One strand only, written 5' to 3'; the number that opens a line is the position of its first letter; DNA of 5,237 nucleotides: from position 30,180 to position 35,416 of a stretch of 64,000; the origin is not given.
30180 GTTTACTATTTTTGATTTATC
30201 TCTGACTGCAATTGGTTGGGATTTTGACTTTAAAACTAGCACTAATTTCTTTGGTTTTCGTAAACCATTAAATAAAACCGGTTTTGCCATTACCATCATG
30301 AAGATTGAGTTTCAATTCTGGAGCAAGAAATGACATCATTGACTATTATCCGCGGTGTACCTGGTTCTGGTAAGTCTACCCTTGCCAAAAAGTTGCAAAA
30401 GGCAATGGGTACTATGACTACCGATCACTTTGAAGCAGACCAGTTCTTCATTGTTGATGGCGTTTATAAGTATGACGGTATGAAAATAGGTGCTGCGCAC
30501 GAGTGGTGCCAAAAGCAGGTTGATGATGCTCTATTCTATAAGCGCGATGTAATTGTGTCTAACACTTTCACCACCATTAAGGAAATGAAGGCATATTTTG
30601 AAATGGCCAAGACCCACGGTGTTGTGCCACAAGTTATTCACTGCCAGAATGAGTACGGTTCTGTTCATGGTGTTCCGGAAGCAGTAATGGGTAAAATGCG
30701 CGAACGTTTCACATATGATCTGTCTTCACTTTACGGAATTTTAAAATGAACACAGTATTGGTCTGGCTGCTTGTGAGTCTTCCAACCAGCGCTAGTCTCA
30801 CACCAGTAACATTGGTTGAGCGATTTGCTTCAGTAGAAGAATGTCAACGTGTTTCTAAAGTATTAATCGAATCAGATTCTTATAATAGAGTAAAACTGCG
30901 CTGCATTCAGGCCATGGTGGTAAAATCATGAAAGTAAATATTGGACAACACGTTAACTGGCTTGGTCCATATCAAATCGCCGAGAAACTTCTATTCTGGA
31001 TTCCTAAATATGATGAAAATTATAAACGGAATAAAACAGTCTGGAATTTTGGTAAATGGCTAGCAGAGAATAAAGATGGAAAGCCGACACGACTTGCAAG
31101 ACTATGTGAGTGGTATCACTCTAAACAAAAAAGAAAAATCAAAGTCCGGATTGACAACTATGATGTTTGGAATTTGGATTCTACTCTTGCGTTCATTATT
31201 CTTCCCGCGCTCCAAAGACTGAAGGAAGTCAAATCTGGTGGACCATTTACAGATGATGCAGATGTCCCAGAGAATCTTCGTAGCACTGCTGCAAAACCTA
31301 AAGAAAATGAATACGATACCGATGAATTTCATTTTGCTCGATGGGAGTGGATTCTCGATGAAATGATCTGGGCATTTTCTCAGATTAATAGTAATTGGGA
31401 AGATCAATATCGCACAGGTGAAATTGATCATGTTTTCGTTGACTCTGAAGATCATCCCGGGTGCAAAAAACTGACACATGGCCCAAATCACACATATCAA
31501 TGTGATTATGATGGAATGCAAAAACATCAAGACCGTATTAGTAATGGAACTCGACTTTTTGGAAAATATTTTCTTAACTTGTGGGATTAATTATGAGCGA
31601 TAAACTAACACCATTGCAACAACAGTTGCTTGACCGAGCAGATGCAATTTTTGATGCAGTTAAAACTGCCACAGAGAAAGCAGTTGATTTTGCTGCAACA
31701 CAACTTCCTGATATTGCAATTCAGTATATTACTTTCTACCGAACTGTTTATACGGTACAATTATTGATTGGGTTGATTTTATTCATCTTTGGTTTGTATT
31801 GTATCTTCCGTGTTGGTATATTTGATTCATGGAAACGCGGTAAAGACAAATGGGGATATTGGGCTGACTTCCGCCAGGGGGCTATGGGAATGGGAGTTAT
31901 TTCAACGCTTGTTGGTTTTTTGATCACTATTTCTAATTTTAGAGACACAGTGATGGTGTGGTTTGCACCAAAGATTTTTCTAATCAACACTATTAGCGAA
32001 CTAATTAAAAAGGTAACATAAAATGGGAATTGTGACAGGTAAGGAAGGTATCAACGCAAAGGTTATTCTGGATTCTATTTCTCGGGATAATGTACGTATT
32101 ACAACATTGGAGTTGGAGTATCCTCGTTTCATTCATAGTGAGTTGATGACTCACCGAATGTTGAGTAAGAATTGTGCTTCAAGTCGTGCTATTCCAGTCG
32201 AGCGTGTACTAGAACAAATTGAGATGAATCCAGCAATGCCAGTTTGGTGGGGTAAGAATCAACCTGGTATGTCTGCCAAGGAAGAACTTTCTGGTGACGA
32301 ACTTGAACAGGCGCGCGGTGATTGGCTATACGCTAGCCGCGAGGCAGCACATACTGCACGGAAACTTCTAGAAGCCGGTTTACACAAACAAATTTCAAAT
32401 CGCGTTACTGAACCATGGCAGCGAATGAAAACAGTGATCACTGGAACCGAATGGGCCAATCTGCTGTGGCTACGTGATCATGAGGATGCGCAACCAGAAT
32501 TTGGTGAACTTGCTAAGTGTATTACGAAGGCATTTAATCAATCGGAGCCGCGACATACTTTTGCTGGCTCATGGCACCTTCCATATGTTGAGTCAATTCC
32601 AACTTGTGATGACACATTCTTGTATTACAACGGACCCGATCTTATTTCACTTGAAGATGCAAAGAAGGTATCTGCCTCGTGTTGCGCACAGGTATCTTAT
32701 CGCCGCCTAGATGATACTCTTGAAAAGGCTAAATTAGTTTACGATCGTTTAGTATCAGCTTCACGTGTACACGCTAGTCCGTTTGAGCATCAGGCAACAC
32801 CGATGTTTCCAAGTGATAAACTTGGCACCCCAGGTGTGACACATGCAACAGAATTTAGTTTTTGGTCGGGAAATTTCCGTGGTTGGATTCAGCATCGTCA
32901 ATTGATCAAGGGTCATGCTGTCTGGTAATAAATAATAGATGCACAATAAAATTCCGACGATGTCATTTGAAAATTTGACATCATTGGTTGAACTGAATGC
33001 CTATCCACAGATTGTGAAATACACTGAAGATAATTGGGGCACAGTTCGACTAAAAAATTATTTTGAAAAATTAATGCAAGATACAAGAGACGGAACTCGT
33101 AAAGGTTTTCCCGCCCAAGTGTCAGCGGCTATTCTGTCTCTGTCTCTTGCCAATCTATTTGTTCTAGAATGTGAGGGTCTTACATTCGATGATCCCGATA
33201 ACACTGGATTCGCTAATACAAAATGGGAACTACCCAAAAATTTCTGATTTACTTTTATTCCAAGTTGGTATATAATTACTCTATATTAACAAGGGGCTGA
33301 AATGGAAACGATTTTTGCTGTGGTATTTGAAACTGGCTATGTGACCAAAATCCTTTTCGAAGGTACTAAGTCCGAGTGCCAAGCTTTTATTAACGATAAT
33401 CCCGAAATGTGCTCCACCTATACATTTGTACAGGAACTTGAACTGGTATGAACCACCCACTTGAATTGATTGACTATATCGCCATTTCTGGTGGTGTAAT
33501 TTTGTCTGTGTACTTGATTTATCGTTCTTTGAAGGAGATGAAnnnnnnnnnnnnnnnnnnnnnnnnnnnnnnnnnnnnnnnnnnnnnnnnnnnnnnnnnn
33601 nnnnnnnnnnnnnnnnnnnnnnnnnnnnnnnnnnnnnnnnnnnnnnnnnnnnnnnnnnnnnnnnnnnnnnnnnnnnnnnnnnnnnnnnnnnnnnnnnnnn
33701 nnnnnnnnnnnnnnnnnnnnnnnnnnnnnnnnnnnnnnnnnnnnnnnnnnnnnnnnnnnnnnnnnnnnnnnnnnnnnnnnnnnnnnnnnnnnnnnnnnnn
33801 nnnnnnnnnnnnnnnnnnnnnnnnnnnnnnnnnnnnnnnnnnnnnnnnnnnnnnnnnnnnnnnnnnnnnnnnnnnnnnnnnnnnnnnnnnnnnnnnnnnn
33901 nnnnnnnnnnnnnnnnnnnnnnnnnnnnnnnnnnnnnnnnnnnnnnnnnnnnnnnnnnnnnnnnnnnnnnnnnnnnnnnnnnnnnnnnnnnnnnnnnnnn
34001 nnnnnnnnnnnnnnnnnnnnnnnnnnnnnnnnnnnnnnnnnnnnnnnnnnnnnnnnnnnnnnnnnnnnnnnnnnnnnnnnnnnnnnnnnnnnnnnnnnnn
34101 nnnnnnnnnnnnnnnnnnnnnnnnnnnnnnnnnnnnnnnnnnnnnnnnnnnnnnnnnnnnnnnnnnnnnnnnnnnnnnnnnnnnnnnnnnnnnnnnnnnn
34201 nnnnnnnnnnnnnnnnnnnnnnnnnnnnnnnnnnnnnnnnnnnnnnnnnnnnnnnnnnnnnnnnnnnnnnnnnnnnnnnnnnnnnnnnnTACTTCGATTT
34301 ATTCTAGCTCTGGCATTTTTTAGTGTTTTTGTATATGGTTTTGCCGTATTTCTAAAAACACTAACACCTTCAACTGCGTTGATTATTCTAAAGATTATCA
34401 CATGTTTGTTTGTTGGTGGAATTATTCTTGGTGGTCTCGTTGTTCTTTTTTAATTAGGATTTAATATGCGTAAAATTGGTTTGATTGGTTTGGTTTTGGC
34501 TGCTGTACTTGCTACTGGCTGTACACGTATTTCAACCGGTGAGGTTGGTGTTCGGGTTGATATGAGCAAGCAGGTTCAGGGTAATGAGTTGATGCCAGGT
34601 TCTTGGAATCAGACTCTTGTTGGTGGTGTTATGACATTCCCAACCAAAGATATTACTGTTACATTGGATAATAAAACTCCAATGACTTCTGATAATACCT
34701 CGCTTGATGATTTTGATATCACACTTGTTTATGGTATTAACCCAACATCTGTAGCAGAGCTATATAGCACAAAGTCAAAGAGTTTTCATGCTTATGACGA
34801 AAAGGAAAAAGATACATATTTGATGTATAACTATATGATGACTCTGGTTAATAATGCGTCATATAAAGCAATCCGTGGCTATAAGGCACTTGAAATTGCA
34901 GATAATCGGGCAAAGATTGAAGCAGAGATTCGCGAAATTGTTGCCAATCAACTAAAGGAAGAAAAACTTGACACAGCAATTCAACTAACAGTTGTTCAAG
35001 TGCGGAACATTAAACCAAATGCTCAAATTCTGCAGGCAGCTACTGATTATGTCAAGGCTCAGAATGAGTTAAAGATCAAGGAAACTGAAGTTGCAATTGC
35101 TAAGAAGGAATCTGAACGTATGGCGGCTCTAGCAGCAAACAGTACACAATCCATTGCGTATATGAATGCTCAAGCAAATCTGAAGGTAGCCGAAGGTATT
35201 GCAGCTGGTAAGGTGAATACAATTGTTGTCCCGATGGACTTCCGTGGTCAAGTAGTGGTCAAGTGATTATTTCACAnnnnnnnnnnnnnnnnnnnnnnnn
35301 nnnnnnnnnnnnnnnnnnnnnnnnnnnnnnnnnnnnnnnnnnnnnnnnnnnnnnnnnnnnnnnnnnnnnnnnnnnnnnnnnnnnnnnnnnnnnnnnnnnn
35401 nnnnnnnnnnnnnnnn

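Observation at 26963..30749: Split tRNA end-healing cassette: HD phosphohydrolase, metallophosphoesterase and CCA-adding head domain, plus a Pnk-like kinase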

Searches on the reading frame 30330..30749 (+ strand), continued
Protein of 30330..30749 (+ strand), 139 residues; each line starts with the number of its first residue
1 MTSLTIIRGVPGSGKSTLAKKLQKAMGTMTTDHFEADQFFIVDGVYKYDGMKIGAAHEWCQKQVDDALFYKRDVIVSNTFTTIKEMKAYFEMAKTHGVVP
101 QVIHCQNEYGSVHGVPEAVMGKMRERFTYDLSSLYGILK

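Call 68: get_annotated_region(hit=H109, flank=6000)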
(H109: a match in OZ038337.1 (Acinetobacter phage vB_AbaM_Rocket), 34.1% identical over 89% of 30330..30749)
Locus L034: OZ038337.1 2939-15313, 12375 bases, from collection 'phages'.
description: Acinetobacter phage vB_AbaM_Rocket genome assembly, chromosome: vB_AbaM_Rocket.
organism: Acinetobacter phage vB_AbaM_Rocket (NCBI taxid 3154079)
taxonomy: Viruses
host: -; source: -; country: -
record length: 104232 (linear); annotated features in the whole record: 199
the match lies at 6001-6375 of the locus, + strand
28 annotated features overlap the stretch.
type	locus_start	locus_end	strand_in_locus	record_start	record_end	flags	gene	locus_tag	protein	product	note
CDS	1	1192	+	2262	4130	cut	-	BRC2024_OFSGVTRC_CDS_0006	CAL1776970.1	DNA helicase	ID:OFSGVTRC_CDS_0006; source:PHANOTATE_1.5.1; DNA; RNA and nucleotide metabolism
CDS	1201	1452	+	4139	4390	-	-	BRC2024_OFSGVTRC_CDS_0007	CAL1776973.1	hypothetical protein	ID:OFSGVTRC_CDS_0007; source:PHANOTATE_1.5.1; unknown function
CDS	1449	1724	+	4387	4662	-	-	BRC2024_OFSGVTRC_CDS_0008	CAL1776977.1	hypothetical protein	ID:OFSGVTRC_CDS_0008; source:PHANOTATE_1.5.1; unknown function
CDS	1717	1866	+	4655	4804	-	-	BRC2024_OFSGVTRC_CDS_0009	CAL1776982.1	hypothetical protein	ID:OFSGVTRC_CDS_0009; source:PHANOTATE_1.5.1; unknown function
CDS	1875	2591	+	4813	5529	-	-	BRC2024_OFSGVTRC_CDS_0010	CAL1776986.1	deoxynucleoside monophosphate kinase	ID:OFSGVTRC_CDS_0010; source:PHANOTATE_1.5.1; other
CDS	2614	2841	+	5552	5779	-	-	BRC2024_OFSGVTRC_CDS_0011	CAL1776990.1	hypothetical protein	ID:OFSGVTRC_CDS_0011; source:PHANOTATE_1.5.1; unknown function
CDS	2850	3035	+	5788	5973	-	-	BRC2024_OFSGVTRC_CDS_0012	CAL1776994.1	hypothetical protein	ID:OFSGVTRC_CDS_0012; source:PHANOTATE_1.5.1; unknown function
CDS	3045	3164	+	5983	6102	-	-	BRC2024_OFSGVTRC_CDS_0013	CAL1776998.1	hypothetical protein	ID:OFSGVTRC_CDS_0013; source:PHANOTATE_1.5.1; unknown function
CDS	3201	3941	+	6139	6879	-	-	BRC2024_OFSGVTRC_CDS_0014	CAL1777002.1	hypothetical protein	ID:OFSGVTRC_CDS_0014; source:PHANOTATE_1.5.1; unknown function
CDS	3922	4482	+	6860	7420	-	-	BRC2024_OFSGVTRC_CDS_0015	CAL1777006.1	hypothetical protein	ID:OFSGVTRC_CDS_0015; source:PHANOTATE_1.5.1; unknown function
CDS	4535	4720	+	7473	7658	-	-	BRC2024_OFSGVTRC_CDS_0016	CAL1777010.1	hypothetical protein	ID:OFSGVTRC_CDS_0016; source:PHANOTATE_1.5.1; unknown function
CDS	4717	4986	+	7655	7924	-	-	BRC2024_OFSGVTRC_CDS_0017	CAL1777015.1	hypothetical protein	ID:OFSGVTRC_CDS_0017; source:PHANOTATE_1.5.1; unknown function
CDS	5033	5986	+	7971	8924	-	-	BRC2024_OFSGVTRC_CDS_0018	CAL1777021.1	RNA ligase and tail fiber protein attachment catalyst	ID:OFSGVTRC_CDS_0018; source:PHANOTATE_1.5.1; tail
CDS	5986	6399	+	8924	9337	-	-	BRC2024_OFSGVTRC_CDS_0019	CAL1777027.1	ATPase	ID:OFSGVTRC_CDS_0019; source:PHANOTATE_1.5.1; other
CDS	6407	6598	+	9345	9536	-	-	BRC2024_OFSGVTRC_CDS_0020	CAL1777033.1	hypothetical protein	ID:OFSGVTRC_CDS_0020; source:PHANOTATE_1.5.1; unknown function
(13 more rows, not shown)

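Call 71: search_protein_families(library=pfam, proteins=[L030:3498-3998:+, L030:5093-5992:+, L032:5068-5997:+, L031:6428-6658:+, L028:7009-7356:+], max_evalue=0.01)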
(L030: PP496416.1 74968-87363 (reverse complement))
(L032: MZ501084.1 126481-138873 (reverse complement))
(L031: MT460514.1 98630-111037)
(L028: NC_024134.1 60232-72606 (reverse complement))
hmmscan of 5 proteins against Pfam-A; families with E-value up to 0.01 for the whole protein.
L030:3498-3998:+ (167 aa): 2 families
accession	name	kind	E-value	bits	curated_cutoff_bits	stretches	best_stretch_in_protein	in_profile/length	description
PF13328.12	HD_4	-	1.1e-06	29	27.2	1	17-108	1-83/156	HD domain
PF01966.28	HD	-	0.00013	22.7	22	1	38-77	2-43/116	HD domain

L030:5093-5992:+ (300 aa): 0 families

L032:5068-5997:+ (310 aa): 1 family
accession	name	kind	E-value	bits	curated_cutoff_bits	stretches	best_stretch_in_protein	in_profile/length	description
PF09511.15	RNA_lig_T4_1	-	3.9e-14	53.5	28.3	1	52-244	2-227/227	RNA ligase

L031:6428-6658:+ (77 aa): 0 families

L028:7009-7356:+ (116 aa): 2 families
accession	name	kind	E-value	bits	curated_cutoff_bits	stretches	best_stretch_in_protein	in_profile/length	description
PF22182.2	DUF6945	-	4.7e-06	27.1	28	1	19-91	3-78/83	Domain of unknown function (DUF6945)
PF13730.12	HTH_36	-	2.3e-05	24.5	25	1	36-85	6-53/55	Helix-turn-helix domain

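Call 77: search_solved_structures(query=A3, max_evalue=1, show_alignments=3)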
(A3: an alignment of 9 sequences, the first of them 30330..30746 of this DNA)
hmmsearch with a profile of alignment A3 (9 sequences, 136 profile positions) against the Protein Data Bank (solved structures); distinct sequences matched with E-value up to 1: 130 (the best 60 are shown).
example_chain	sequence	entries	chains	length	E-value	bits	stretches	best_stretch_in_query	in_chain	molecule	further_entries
1ltq_A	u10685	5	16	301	5.6e-08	36.1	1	1-131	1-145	POLYNUCLEOTIDE KINASE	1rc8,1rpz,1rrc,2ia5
1ly1_A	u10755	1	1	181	2.1e-07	34.2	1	1-132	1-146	polynucleotide kinase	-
4xrp_A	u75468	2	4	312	1.9e-05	27.9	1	3-92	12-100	Pnkp1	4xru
9d2f_A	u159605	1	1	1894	2.1e-05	27.8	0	5-27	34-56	Adenylate kinase 9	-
6c2u_A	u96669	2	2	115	5.7e-05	26.4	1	4-27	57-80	phosphate-loop protein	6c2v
2qg6_A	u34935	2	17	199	0.00014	25.1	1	1-41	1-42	Nicotinamide riboside kinase 1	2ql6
2bdt_A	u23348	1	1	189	0.00016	24.9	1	1-53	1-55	BH3686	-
9d8a_A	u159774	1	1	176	0.00036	23.7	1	4-29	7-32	Rhizopus azygosporus Kinase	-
2p0e_A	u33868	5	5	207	0.00039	23.6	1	7-41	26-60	Nicotinamide riboside kinase 1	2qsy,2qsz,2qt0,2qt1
4gp7_A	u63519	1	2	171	0.00088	22.5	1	4-134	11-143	Metallophosphoesterase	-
9drz_A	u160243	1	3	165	0.001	22.3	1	4-36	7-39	p-loop containing nucleoside triphosphatehydrolase protein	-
3adb_A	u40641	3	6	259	0.0011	22.2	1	3-130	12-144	L-seryl-tRNA(Sec) kinase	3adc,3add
9y3v_K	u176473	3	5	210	0.0011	22.1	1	7-46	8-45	Uridine kinase P10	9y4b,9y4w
3a4l_A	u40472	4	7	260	0.0014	21.8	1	3-130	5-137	L-seryl-tRNA(Sec) kinase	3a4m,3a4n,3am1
4eun_A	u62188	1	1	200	0.0016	21.6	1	5-40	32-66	thermoresistant glucokinase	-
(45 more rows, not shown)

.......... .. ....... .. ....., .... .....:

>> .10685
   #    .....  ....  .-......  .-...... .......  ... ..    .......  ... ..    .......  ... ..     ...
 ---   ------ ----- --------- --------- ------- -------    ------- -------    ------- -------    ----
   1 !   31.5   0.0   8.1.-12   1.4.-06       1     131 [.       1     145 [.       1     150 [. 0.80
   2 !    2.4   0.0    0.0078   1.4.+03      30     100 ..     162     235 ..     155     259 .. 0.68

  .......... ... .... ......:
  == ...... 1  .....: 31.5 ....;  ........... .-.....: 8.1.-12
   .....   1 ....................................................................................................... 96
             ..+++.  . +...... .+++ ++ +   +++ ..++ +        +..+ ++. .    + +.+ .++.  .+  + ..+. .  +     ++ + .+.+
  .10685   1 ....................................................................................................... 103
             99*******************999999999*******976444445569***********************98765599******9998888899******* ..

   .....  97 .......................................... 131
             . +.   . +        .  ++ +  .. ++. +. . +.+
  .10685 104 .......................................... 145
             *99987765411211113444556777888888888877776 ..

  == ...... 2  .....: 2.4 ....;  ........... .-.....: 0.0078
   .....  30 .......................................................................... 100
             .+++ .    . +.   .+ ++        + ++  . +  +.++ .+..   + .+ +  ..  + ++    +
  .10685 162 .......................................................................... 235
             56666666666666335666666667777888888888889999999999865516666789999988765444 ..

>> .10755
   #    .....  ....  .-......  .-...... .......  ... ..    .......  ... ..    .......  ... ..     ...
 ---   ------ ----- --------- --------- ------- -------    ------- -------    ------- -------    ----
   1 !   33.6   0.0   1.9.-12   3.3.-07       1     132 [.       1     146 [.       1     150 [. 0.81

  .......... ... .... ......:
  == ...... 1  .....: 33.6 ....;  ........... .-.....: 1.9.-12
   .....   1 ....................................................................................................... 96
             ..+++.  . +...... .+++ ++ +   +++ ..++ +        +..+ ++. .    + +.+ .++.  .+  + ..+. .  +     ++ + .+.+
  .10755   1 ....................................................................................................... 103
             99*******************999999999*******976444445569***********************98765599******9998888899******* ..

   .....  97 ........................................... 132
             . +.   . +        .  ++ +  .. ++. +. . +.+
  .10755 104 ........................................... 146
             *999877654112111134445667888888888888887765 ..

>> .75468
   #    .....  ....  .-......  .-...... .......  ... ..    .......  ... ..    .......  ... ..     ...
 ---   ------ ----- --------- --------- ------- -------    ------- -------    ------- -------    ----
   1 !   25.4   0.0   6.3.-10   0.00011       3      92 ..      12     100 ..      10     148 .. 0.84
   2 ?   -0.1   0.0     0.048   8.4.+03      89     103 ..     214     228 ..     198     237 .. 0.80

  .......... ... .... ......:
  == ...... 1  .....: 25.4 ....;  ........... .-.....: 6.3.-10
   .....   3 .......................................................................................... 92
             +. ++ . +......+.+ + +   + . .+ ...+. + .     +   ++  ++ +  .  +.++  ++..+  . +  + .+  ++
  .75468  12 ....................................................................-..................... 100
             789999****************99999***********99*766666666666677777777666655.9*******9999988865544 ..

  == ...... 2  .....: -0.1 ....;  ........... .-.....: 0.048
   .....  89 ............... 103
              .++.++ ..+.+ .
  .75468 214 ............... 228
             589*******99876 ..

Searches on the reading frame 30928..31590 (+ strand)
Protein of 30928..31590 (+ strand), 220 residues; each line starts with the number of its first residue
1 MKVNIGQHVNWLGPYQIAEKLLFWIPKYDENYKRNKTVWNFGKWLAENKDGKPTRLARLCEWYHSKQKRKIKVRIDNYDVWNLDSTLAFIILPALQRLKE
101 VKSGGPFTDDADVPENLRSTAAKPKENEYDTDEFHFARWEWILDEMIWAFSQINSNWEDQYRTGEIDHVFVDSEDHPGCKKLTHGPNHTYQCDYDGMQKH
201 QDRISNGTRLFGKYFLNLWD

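Call 3: search_protein_families(library=pfam, proteins=[window:30928-31590:+], max_evalue=0.01)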
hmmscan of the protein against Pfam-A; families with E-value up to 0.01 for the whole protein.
window:30928-31590:+ (220 aa): 0 families

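Call 6: search_protein_families(library=phrogs, proteins=[window:30928-31590:+], max_evalue=0.001)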
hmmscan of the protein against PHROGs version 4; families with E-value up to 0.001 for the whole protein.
window:30928-31590:+ (220 aa): 1 family
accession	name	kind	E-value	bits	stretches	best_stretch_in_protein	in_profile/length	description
phrog_11543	-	unknown function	1.9e-47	162.9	1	1-220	1-173/173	-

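Call 11: search_protein_families(library=ncbifam, proteins=[window:30928-31590:+], max_evalue=0.01)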
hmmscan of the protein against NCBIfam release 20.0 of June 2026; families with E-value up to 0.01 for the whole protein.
window:30928-31590:+ (220 aa): 0 families

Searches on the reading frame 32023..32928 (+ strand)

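Call 16: search_protein_families(library=phrogs, proteins=[window:32023-32928:+], max_evalue=0.00001)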
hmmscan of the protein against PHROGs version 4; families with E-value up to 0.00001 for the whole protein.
window:32023-32928:+ (301 aa): 1 family
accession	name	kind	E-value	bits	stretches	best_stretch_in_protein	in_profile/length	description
phrog_85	-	DNA, RNA and nucleotide metabolism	2.8e-92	311.7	1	10-301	410-705/866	thymidylate synthase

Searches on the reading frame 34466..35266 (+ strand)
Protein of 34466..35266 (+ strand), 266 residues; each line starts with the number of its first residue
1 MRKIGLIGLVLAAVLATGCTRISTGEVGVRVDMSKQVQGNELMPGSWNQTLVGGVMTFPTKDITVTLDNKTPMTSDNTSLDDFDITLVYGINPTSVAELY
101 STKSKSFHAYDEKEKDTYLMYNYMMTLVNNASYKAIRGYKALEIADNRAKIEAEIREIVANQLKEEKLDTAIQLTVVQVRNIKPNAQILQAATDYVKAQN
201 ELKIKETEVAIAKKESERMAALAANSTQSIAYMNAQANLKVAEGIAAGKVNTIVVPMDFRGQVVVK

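Call 16: search_protein_families(library=phrogs, proteins=[window:34466-35266:+], max_evalue=0.00001)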
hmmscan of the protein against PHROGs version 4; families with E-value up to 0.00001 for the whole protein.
window:34466-35266:+ (266 aa): 1 family
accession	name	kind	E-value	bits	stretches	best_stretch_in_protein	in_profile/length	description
phrog_200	-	other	6.8e-34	118.6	1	3-246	83-317/379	lipoprotein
